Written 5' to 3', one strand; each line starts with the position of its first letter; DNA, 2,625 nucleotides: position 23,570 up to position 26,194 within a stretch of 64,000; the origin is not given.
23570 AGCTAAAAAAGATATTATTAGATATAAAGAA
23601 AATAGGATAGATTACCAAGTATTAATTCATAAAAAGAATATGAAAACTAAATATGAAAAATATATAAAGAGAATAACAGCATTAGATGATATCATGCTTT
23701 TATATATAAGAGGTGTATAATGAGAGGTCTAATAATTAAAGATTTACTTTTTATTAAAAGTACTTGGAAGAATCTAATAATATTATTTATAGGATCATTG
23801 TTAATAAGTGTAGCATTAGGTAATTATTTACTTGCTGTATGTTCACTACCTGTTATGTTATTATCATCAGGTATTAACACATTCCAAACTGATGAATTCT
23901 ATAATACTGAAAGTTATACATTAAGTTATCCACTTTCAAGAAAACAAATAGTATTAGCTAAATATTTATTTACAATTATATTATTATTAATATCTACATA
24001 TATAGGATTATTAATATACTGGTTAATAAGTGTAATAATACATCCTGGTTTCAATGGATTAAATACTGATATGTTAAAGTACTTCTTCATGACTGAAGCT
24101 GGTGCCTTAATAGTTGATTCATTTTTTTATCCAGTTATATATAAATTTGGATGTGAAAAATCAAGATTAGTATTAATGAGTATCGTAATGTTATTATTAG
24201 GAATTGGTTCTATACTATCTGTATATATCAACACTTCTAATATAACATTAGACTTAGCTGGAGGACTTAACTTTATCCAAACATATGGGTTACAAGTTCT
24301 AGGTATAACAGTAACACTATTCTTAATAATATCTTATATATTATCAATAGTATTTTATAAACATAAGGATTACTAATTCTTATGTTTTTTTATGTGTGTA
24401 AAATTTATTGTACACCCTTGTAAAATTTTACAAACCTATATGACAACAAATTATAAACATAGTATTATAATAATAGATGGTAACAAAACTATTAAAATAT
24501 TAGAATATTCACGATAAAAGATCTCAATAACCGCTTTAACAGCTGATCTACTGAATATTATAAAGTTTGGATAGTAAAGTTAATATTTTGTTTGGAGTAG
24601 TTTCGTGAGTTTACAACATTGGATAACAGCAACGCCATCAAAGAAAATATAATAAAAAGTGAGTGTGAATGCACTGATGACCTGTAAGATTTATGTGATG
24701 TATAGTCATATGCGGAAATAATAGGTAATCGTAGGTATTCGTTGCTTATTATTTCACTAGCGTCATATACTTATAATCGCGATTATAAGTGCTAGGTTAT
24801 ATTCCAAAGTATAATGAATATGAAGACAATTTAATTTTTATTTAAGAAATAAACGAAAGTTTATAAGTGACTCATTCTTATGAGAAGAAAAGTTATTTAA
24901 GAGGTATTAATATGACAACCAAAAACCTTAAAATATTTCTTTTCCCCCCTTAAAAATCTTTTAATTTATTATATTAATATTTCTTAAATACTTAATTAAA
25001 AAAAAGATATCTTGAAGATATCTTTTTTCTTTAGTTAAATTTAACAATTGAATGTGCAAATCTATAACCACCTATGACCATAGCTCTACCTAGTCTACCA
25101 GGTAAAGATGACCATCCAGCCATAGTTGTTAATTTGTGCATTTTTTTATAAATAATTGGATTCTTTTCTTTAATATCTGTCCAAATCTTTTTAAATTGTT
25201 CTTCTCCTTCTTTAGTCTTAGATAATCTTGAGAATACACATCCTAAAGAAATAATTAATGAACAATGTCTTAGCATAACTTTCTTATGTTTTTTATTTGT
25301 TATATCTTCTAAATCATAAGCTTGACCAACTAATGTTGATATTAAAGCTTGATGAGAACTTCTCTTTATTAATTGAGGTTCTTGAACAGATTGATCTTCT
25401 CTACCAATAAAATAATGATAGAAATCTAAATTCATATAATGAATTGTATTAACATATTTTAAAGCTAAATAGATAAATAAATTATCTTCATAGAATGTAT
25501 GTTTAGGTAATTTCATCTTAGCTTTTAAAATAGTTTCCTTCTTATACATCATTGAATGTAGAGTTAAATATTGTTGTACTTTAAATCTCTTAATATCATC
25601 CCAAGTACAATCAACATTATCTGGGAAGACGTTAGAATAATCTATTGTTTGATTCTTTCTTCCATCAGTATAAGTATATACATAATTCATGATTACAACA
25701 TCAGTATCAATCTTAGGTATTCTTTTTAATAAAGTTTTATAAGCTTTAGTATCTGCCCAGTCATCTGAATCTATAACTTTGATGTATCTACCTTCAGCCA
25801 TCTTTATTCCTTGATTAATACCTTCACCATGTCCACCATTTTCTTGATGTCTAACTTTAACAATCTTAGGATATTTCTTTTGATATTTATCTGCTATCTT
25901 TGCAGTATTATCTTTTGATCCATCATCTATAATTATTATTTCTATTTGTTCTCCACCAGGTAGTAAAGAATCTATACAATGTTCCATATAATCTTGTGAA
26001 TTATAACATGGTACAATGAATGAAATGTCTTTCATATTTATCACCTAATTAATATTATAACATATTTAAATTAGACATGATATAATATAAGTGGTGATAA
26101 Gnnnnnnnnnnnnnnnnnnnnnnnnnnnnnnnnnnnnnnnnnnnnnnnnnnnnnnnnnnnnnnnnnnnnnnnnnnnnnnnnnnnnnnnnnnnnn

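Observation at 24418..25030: Orphan RNA gene of about 555 nt in a 650-bp coding-free gap after an ABC-2 transporter, convergent with a GT2 gene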

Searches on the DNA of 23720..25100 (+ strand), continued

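Call 56: search_rna_families(sources=[L045, L038, L008, L028, L004, L047, L055, L003, L007, L030, L005], threshold=evalue, max_evalue=10)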
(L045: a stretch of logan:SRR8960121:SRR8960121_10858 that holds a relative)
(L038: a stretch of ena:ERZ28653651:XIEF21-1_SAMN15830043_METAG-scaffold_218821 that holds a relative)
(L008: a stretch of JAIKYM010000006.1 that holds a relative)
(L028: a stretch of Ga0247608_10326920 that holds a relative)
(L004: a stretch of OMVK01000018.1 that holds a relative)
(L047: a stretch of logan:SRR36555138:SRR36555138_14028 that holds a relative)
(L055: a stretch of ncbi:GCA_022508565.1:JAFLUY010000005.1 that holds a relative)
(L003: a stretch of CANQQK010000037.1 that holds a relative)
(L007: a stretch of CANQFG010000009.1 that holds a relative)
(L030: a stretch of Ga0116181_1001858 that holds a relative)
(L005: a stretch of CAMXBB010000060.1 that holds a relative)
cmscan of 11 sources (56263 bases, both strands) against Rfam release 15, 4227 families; matches with E-value up to 10: 7.
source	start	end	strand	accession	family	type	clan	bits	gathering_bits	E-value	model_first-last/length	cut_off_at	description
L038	1544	1610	-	RF02064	STnc370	Gene; sRNA;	-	28.8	54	8.8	1-71/71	no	Enterobacterial sRNA STnc370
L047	3695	3747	-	RF02066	STnc320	Gene; sRNA;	-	28.1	50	0.37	1-55/55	no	Salmonella enterica sRNA STnc320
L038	1548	1620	-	RF02083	OrzO-P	Gene; antitoxin;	-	26.9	60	3.7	1-76/76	no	OrzO-P RNA antitoxin family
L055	3663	3744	+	RF01808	MicX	Gene; sRNA;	-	22.8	75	0.72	1-194/194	no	MicX Vibrio cholerae sRNA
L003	881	942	+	RF01175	snoU83D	Gene; snRNA; snoRNA; CD-box;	-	22.8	55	7.4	1-81/81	no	Small nucleolar RNA U83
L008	3242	3332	-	RF04139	MIR841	Gene; miRNA;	-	22.2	200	3.4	1-212/212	no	MIR841 microRNA precursor family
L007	3200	3286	-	RF02965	CyVA-1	Gene; sRNA;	-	21.3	41.4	3.7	1-77/77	no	CyVA-1 RNA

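Call 67: search_dna_similar(query=window:24377-25030:+, collection=plasmids, mode=distant, max_rows=5)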
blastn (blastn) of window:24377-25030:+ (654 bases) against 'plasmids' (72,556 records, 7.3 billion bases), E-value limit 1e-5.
No match.

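Call 68: search_dna_similar(query=window:24377-25030:+, collection=phages, mode=distant, max_rows=5)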
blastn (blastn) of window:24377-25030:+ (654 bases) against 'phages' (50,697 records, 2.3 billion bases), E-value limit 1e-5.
No match.

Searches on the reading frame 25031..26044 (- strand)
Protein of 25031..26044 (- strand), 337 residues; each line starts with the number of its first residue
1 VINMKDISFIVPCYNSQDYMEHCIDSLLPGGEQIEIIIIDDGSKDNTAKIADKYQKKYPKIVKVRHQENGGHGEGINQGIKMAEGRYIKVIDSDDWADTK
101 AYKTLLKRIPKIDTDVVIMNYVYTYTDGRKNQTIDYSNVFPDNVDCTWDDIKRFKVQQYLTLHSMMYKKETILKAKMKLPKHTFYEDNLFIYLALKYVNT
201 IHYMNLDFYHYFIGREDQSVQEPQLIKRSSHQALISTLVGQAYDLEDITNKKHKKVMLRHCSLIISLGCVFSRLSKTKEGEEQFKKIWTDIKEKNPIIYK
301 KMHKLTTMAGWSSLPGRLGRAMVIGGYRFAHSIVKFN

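Call 9: search_protein_families(library=pfam, proteins=[window:25031-26044:-], max_evalue=0.001)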
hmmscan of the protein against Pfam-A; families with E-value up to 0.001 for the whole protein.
window:25031-26044:- (337 aa): 3 families
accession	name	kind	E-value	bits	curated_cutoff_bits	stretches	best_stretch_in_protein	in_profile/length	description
PF00535.33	Glycos_transf_2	-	9.3e-35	120.5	23.3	1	8-135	1-129/168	Glycosyl transferase family 2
PF13641.12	Glyco_tranf_2_3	-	1.1e-10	42.4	27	1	7-104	3-106/230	Glycosyltransferase like family 2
PF10111.15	Glyco_tranf_2_2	-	2.7e-07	30.8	27.3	1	10-136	3-137/276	Glycosyltransferase like family 2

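Call 61: search_protein_families(library=ncbifam, proteins=[window:25031-26044:-], max_evalue=0.00001)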
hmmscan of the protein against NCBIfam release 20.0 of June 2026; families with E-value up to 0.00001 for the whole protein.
window:25031-26044:- (337 aa): 21 families
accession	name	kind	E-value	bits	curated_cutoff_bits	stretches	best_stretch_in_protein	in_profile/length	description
NF007482.0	PRK10073.1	equivalog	1e-28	100.4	423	1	4-221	5-225/334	glycosyltransferase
TIGR03937.1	PgaC_IcaA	equivalog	2.8e-21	76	422.3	1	4-109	44-150/407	poly-beta-1,6-N-acetyl-D-glucosamine synthase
NF047683.1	TeichurnBiosyTuaG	equivalog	9.9e-18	64.7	400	1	5-131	6-133/252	teichuronic acid biosynthesis protein TuaG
TIGR03111.1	glyc2_xrt_Gpos1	hypoth_equivalog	8e-15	54.5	363.95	1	4-119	48-165/439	TIGR03111 family XrtG-associated glycosyltransferase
NF041875.1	EPS_EpsD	equivalog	1.3e-12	47.7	370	1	7-108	1-103/325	exopolysaccharide biosynthesis glycosyltransferase EpsD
NF053739.1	GlytfEpsEBac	equivalog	4e-12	45.7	450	1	7-97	3-95/265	glycosyltransferase EpsE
TIGR04283.1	glyco_like_mftF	equivalog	1.2e-11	44.6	182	1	7-109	1-97/221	TIGR04283 family arsenosugar biosynthesis glycosyltransferase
NF050050.1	ProtGlycPglI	equivalog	2.7e-11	43.4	500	1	5-112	2-111/306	GalNAc(5)-diNAcBac-PP-undecaprenol beta-1,3-glucosyltransferase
TIGR03965.1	mycofact_glyco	equivalog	1.8e-10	40.3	280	1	4-95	73-165/467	mycofactocin biosynthesis glycosyltransferase MftF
TIGR04182.1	glyco_TIGR04182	equivalog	6.1e-10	38.9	325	1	6-128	1-116/293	S-layer glycoprotein N-glycosyltransferase AglJ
NF038302.1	EPS_HpsE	equivalog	1.2e-09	37.6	300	1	6-98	2-100/307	hormogonium polysaccharide biosynthesis glycosyltransferase HpsE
NF041394.1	GtaseAglG_Halo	equivalog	1.4e-08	34.4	440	1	7-109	3-107/304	glucosyl-dolichyl phosphate glucuronosyltransferase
TIGR03469.1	HpnB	hypoth_equivalog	1.4e-07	30.9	379.25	1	6-117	45-168/386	hopene-associated glycosyltransferase HpnB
NF058614.1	PPMAGASynPpgS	equivalog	1.6e-07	31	370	1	6-119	1-111/226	polyprenyl-phospho-N-acetylgalactosaminyl synthase PpgS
NF007986.1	PRK10714.1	equivalog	2.7e-07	29.9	529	1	3-95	4-101/316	undecaprenyl-phosphate 4-deoxy-4-formamido-L-arabinose transferase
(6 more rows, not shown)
